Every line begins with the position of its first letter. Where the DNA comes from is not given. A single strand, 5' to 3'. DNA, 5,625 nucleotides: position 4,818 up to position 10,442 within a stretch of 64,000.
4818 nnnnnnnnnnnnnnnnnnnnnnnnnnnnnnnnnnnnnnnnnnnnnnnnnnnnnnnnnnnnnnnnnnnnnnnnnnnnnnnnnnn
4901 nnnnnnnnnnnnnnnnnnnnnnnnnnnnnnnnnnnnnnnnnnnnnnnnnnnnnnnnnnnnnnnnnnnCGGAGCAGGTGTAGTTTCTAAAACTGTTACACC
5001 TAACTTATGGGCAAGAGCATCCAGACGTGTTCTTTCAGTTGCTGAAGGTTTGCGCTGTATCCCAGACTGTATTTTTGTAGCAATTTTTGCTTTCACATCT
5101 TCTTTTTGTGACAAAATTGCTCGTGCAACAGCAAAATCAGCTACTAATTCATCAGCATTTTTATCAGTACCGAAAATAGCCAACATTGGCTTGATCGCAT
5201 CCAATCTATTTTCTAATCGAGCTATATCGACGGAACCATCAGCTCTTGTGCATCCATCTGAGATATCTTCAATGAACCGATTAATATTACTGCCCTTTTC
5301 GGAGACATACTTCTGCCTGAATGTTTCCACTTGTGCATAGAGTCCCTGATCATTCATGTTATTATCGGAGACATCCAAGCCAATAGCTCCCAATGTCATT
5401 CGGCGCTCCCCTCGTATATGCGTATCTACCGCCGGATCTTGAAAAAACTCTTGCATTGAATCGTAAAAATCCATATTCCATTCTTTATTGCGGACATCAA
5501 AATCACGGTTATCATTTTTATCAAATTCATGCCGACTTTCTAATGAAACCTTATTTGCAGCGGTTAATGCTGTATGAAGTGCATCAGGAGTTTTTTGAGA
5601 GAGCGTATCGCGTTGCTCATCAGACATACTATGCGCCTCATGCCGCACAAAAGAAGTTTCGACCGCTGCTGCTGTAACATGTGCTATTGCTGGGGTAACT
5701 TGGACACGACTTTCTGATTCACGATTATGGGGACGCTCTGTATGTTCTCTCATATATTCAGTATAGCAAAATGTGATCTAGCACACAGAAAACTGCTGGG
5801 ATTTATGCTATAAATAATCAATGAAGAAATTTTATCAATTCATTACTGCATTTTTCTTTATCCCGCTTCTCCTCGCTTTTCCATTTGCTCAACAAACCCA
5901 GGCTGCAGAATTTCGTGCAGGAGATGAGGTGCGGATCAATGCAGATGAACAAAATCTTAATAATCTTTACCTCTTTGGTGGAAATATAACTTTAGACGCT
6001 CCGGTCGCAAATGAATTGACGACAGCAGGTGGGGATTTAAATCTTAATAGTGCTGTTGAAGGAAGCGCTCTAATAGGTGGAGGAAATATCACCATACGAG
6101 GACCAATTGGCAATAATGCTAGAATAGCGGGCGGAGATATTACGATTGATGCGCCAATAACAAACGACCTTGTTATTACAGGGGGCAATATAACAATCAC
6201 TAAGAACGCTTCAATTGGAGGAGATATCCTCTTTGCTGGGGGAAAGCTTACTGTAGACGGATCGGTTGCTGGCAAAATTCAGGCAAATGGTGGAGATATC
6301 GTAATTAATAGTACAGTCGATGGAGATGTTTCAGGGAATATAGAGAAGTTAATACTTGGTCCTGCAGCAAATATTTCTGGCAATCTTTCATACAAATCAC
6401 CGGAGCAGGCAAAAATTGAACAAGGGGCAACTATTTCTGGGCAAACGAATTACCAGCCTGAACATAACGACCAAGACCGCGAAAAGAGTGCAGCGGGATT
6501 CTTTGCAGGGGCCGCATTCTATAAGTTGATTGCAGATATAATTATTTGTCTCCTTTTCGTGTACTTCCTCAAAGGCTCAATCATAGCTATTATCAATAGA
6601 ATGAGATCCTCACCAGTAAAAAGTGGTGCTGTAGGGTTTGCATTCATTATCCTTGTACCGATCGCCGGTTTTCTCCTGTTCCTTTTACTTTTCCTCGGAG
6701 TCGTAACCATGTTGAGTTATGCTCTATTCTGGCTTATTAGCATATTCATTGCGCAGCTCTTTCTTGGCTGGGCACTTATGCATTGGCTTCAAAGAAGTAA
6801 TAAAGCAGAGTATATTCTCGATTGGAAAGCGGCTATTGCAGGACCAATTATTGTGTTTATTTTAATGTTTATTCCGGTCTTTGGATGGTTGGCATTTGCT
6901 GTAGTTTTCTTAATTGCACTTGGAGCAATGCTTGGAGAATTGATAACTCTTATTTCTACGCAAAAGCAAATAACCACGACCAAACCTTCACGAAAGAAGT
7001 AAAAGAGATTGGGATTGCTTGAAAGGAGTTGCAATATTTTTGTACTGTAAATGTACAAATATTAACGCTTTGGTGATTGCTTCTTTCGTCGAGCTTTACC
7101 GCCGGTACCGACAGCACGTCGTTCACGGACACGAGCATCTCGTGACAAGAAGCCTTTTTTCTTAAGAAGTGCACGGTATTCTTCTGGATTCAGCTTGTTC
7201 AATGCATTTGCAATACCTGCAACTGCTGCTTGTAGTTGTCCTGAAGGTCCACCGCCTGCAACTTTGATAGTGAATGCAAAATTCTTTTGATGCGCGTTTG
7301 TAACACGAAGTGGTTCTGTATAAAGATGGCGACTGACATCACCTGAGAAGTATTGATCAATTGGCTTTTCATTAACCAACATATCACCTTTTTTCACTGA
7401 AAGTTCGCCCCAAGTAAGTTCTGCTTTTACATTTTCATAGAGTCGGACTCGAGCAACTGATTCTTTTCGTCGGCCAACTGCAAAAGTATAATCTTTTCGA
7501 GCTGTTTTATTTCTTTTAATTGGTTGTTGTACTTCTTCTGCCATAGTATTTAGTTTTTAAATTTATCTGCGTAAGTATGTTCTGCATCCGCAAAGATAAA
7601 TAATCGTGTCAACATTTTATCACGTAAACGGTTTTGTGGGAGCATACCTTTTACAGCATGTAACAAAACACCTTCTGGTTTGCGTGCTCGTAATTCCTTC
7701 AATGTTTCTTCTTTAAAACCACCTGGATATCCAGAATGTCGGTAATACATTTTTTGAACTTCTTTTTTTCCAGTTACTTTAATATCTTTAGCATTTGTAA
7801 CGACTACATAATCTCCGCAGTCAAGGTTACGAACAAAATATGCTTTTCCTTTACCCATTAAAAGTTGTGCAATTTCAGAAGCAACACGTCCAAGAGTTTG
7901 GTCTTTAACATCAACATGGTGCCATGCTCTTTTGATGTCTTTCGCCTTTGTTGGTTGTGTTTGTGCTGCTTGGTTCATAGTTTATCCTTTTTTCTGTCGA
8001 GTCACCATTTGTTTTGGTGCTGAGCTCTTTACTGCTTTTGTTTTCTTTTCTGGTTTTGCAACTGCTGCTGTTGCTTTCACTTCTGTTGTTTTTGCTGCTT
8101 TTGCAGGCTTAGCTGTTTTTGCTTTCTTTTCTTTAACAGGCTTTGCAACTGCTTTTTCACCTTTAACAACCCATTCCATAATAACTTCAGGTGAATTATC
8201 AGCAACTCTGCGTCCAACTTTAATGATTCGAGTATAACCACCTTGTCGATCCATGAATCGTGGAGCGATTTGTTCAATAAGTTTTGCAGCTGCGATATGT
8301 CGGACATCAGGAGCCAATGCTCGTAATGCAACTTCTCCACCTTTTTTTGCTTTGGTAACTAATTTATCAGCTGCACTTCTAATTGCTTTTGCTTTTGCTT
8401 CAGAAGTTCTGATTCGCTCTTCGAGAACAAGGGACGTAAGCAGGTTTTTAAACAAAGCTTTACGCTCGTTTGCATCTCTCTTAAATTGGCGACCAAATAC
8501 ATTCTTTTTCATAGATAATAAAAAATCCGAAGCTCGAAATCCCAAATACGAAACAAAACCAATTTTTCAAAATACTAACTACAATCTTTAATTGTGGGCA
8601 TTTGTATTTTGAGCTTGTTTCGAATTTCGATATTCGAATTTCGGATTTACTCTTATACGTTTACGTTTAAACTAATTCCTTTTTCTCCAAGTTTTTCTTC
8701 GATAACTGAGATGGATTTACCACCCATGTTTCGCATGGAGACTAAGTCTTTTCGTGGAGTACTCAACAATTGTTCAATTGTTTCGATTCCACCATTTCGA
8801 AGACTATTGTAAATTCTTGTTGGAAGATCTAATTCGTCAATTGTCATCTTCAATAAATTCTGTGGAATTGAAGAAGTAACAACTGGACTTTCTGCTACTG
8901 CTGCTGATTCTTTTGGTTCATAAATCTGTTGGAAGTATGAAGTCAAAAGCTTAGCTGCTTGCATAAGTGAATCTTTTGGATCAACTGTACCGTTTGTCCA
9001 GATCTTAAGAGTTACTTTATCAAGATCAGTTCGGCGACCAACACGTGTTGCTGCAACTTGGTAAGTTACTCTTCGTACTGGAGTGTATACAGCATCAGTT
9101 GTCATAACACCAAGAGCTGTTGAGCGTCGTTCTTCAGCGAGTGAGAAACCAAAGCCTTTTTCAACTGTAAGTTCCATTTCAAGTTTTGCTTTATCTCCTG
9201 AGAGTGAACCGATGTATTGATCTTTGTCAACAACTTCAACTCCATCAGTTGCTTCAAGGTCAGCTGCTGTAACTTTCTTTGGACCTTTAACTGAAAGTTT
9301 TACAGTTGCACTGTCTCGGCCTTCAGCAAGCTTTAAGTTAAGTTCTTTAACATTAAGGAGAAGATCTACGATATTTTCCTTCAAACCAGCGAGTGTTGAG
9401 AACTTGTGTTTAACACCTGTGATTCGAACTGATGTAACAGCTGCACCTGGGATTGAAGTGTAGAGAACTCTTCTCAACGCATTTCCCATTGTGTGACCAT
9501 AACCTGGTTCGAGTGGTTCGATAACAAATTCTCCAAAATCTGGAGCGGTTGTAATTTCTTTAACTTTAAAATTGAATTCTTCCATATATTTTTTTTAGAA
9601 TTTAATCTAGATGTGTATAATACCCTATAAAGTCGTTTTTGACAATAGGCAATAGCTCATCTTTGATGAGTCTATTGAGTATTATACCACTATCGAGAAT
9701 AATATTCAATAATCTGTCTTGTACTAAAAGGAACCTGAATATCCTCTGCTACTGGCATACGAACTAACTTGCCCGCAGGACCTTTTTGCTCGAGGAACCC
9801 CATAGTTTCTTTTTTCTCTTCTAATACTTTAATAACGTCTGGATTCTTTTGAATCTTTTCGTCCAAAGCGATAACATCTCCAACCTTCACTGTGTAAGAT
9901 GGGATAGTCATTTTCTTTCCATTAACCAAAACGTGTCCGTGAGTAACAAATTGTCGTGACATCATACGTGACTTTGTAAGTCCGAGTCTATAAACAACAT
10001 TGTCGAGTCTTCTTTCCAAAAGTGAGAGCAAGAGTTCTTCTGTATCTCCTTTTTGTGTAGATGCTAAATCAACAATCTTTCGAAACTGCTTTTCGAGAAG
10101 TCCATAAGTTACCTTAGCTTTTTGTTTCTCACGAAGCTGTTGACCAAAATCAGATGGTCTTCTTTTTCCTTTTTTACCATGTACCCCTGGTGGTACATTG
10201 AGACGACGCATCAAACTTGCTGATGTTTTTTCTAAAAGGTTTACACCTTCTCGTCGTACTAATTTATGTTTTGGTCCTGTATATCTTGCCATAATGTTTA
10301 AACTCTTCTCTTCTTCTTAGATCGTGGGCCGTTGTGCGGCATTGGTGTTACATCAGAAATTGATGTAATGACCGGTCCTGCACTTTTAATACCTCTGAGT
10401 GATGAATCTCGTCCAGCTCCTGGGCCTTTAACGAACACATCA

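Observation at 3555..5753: PP2C phosphatase domain embedded in a 732-aa protein with long unknown flanks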

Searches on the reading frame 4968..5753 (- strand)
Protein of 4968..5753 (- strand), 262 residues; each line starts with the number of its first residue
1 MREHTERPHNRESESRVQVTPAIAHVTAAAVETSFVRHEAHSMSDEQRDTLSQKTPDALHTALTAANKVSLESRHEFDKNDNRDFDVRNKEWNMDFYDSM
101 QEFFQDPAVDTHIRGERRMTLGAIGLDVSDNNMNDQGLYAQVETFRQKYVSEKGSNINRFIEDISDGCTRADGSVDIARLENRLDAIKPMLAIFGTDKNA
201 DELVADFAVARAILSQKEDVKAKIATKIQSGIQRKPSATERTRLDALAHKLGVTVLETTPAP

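Call 49: search_solved_structures(query=A5, max_evalue=10)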
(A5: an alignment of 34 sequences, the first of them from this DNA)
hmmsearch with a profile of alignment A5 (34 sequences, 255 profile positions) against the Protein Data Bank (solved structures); distinct sequences matched with E-value up to 10: 1.
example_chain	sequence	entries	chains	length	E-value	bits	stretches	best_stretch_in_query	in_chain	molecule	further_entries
5h9d_C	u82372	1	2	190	0.28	13.9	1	113-167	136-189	Heptaprenyl diphosphate synthase (HEPPP synthase) subunit 1 family protein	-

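Call 51: find_related_loci(query=A6, collection=metagenome_contigs, flank=10000)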
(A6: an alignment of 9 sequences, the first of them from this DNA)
Query A6 (257 aa) in metagenome_contigs; peptide patterns used: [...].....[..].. (x = any residue, [..] = any of these).
600 stretches matched a pattern, but none encodes a relative of the query by tblastn (E <= 1e-3).

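Call 52: find_homologous_proteins(query=A5, max_evalue=0.001)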
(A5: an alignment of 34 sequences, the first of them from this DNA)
Query A5 (34 sequences) (257 aa, profile of the alignment): 1 proteins with E <= 0.001 among 7063 candidates.
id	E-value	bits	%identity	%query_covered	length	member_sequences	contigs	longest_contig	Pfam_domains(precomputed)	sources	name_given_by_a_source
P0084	4.1e-47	179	29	44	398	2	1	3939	-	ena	-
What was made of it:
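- Tried and rejected: Returned only P0084, a failure of the word prefilter (call 52).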

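Call 70: predict_structure(alignment_id=A7)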
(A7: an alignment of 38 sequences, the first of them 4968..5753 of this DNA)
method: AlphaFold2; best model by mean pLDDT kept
length: 262 residues; sequences in the alignment: 38
mean_pLDDT: 93.8   pTM: 0.89
mean pLDDT of the five models: 93.8, 93.5, 93.0, 92.9, 92.7
residues with pLDDT >= 90: 233; 70-90: 9; 50-70: 20; < 50: 0
segments of 3 or more residues with pLDDT < 50: none
pLDDT, mean of each block of 10 residues (from residue 1): 62 74 98 94 96 98 98 97 97 97 94 94 97 98 98 98 97 97 96 98 98 97 97 97 98 81 62
secondary structure, 60 per line:
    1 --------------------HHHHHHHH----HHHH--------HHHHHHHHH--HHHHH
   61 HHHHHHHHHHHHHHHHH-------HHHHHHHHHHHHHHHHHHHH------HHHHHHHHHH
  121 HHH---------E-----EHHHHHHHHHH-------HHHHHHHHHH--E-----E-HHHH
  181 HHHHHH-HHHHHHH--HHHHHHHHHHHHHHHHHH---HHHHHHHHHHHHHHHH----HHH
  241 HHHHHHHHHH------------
elements in order: H21-28 H33-36 H45-53 H56-77 H85-104 H111-123 H140-149 H157-166 H177-186 H188-194 H197-214 H218-233 H238-250
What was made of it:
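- AF2 pLDDT 93.8, pTM 0.89 (call 70).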

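Call 74: fold_search(model_id=the predicted structure, library=pdb)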
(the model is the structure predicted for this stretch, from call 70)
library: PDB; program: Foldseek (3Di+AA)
matches with E <= 10: 67; with E <= 0.001: 0
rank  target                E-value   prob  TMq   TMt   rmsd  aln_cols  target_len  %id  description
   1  7mx2_B                1.8e+00  0.06  0.16  0.08  17.4       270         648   11  Cryo-EM structure of human ternary NatC complex with a Bisubstrate inhibitor (released 2022-12-14)
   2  7qip_B                2.0e+00  0.08  0.19  0.20  19.6       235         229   15  SARS-CoV-2 Nucleocapsid phosphopeptide 201-210 bound to human 14-3-3 sigma (released 2021-12-29)
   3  5wa4_E                2.5e+00  0.04  0.13  0.11  19.4       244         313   13  Pyridine synthase, TbtD, from thiomuracin biosynthesis bound to an N-terminal leader peptide fragment (released 2017-11-22)
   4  9rku_A1               2.6e+00  0.12  0.27  0.20  12.8       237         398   11  Agrobacterium phage 7-7-1 baseplate (released 2025-12-10)
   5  8yt8_C                2.6e+00  0.04  0.15  0.18  18.2       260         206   11  Cryo-EM structure of the dystrophin glycoprotein complex (released 2024-12-11)
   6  6twz_C                2.7e+00  0.06  0.18  0.20  19.7       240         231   14  14-3-3 sigma complexed with a phosphorylated 16E6 peptide (released 2020-05-06)
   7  5j5k                  2.9e+00  0.05  0.13  0.20  16.1       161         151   14  CRYSTAL STRUCTURE OF AFMP4P IN COMPLEX WITH PALMITIC ACID (released 2017-04-05)
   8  8s5r_B                3.3e+00  0.05  0.17  0.19  16.9       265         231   16  Structure of the Chlamydia pneumoniae effector SemD (released 2024-08-07)
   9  6c3i_B                3.3e+00  0.02  0.14  0.11  18.8       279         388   11  Crystal structure of the Deinococcus radiodurans Nramp/MntH divalent transition metal transporter G45R mutant in an in (released 2019-02-13)
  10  5tj2_D                3.6e+00  0.05  0.16  0.10  17.1       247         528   12  Gasdermin-B C-terminal domain containing the polymorphism residues Gly299:Ser306 fused to maltose binding protein (released 2017-02-01)
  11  4wjg_4                3.6e+00  0.02  0.13  0.13  29.8       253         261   14  Structure of T. brucei haptoglobin-hemoglobin receptor binding to human haptoglobin-hemoglobin (released 2014-11-26)
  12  5j5l                  3.8e+00  0.04  0.13  0.20  16.0       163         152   14  CRYSTAL STRUCTURE OF AFMP4P IN COMPLEX WITH ARACHIDONIC ACID (released 2017-04-05)
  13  8s7v_C                3.8e+00  0.03  0.15  0.11  16.6       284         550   14  Methyl-coenzyme M reductase activation complex binding to the A2 component (released 2025-02-26)
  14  6yr5_D                4.1e+00  0.04  0.17  0.19  16.4       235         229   12  14-3-3 sigma in complex with hDMX-367 peptide (released 2021-11-03)
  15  8qey_A                4.1e+00  0.02  0.13  0.09  22.8       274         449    9  Structure of human Asc1/CD98hc heteromeric amino acid transporter (released 2024-04-10)
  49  8gmh_B                8.1e+00  0.02  0.15  0.18  33.8       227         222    9  Crystal Structure of the ternary complex of TelA-LXG, LapA3, and LapA4 (released 2024-01-10)
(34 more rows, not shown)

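Call 80: fold_search(model_id=the predicted structure, library=viral)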
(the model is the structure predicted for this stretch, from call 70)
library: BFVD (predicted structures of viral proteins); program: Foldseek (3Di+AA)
matches with E <= 10: 155; with E <= 0.001: 0
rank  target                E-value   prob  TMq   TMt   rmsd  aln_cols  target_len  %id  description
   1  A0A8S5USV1            3.5e-01  0.14  0.14  0.17  14.7       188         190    9  Uncharacterized protein [Myoviridae sp. ctijX18]
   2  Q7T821                1.4e+00  0.03  0.13  0.10  21.6       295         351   14  Minor outer capsid protein P9 [Rice dwarf virus]
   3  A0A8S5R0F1            1.6e+00  0.09  0.22  0.22  25.2       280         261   10  Uncharacterized protein (Fragment) [Myoviridae sp. ctxjh1]
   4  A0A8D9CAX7            2.0e+00  0.04  0.15  0.16  18.0       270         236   11  Uncharacterized protein [uncultured marine phage]
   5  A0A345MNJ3            2.3e+00  0.05  0.16  0.17  17.2       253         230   15  (no name in the UniProt tables at hand)
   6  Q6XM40                2.4e+00  0.10  0.21  0.18  16.0       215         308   14  FirrV-1-A47 [Feldmannia irregularis virus a]
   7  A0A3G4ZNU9            2.4e+00  0.04  0.15  0.16  17.1       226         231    9  Uncharacterized protein [Terrestrivirus sp.]
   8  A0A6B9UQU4            2.5e+00  0.02  0.12  0.11  24.0       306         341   13  (no name in the UniProt tables at hand)
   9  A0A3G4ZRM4            2.6e+00  0.04  0.16  0.06  19.2       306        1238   10  E2 ubiquitin-conjugating enzyme [Terrestrivirus sp.]
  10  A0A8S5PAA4            2.6e+00  0.03  0.14  0.14  21.7       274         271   10  Uncharacterized protein [Siphoviridae sp. ctCeQ13]
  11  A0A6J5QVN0            2.8e+00  0.04  0.13  0.08  16.1       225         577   13  Uncharacterized protein [uncultured Caudovirales phage]
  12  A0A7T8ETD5            2.8e+00  0.03  0.14  0.14  25.2       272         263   11  (no name in the UniProt tables at hand)
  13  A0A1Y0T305            2.8e+00  0.03  0.14  0.11  22.1       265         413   10  Virion structural protein [Pseudomonas phage Noxifer]
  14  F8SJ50                2.8e+00  0.01  0.09  0.10  21.4       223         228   11  Uncharacterized protein 207 [Pseudomonas phage PhiPA3]
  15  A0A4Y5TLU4            2.9e+00  0.04  0.18  0.16  20.9       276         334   15  (no name in the UniProt tables at hand)
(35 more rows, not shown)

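Call 99: find_related_loci(query=A6, collection=viral_contigs, flank=10000)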
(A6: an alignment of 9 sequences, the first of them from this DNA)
Query A6 (257 aa) in viral_contigs; peptide patterns used: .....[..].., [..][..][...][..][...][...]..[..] (x = any residue, [..] = any of these).
237 stretches matched a pattern, but none encodes a relative of the query by tblastn (E <= 1e-3).

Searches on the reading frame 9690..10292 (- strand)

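Call 5: search_protein_families(library=pfam, proteins=[window:9690-10292:-], max_evalue=0.01)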
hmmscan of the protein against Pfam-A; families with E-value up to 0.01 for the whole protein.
window:9690-10292:- (200 aa): 5 families
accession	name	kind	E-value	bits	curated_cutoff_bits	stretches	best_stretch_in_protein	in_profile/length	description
PF00163.24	Ribosomal_S4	-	1.1e-24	87.3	23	1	3-93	1-95/95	Ribosomal protein S4/S9 N-terminal domain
PF01479.30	S4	-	1.4e-18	66.7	22.8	1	94-141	1-48/48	S4 domain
PF22421.1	SYY_C-terminal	-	0.00039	20.7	27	1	96-139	21-64/83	Tyrosine--tRNA ligase SYY-like C-terminal domain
PF13275.11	S4_2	-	0.0094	16.3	24.6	0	105-146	19-60/65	S4 domain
PF25818.1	MTRES1_C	-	0.0099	16.7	27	0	98-156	13-71/103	Mitochondrial transcription rescue factor 1, C-terminal domain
